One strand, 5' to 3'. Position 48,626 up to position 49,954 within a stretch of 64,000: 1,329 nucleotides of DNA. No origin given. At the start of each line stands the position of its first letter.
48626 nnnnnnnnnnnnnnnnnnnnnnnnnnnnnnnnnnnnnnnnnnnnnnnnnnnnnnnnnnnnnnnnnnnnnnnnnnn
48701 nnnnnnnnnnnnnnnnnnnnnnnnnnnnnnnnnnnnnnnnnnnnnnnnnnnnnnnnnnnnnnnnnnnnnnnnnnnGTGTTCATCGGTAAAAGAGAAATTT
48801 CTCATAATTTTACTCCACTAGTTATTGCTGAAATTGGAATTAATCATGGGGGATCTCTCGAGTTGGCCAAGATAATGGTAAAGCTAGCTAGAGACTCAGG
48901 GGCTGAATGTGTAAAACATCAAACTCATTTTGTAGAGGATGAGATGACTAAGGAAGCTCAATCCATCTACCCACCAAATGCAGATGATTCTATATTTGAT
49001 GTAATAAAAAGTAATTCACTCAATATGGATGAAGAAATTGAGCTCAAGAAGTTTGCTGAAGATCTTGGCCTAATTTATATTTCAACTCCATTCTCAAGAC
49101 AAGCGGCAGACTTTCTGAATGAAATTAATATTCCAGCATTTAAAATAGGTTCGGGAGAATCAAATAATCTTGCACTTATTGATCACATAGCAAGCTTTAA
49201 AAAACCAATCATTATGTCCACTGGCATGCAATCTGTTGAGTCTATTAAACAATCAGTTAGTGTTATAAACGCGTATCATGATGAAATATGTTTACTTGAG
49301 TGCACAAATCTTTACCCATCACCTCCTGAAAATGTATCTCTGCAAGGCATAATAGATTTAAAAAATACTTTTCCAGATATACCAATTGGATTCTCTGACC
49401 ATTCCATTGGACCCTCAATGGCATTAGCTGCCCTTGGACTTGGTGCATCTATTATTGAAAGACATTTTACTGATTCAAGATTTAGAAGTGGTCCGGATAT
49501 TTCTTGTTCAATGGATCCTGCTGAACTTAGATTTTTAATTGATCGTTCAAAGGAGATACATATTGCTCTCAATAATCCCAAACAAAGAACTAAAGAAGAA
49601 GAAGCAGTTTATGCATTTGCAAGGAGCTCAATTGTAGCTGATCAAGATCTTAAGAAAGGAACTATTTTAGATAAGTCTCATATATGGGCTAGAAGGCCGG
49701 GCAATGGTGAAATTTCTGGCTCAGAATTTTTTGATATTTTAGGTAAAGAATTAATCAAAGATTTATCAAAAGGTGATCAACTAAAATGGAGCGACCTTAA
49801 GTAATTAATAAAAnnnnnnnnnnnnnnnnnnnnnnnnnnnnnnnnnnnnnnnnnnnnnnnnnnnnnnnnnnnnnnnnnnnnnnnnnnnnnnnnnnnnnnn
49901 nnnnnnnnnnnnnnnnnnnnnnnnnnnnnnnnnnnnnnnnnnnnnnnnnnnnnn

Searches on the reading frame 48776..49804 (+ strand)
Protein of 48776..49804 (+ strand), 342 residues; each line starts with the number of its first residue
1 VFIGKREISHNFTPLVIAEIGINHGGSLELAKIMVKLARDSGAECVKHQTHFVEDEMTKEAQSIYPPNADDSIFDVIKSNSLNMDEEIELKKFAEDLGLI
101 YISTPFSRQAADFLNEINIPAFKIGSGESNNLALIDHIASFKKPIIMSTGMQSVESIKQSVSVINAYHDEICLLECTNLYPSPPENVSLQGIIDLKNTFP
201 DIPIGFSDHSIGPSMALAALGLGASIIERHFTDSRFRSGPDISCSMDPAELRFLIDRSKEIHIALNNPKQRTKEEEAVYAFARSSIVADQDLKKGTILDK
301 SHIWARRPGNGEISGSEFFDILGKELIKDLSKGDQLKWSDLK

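Call 6: search_protein_families(library=ncbifam, proteins=[window:48776-49804:+], max_evalue=0.00001)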
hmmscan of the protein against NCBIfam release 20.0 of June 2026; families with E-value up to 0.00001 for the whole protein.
window:48776-49804:+ (342 aa): 2 families
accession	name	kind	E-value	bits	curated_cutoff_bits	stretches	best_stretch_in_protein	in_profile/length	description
TIGR03569.1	NeuB_NnaB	equivalog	6.2e-104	347.6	399.65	1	15-336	2-329/329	N-acetylneuraminate synthase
TIGR03586.1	PseI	equivalog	2.4e-71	240.6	340.25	1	14-336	2-327/327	pseudaminic acid synthase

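Call 56: search_protein_families(library=ncbifam, alignment_id=A4, max_evalue=1e-90)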
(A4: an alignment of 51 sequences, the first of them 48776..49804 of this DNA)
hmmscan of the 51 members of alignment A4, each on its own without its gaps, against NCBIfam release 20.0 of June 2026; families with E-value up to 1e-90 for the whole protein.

A. member 1, window:48776-49804:+ (342 aa): 1 family
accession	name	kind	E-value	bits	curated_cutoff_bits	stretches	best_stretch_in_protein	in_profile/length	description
TIGR03569.1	NeuB_NnaB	equivalog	6.2e-104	347.6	399.65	1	15-336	2-329/329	N-acetylneuraminate synthase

B. families by the number of members that match (of 51 scanned): 2 families
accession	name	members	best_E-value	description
TIGR03569.1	NeuB_NnaB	21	2.9e-148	N-acetylneuraminate synthase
TIGR03586.1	PseI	8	8.9e-155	pseudaminic acid synthase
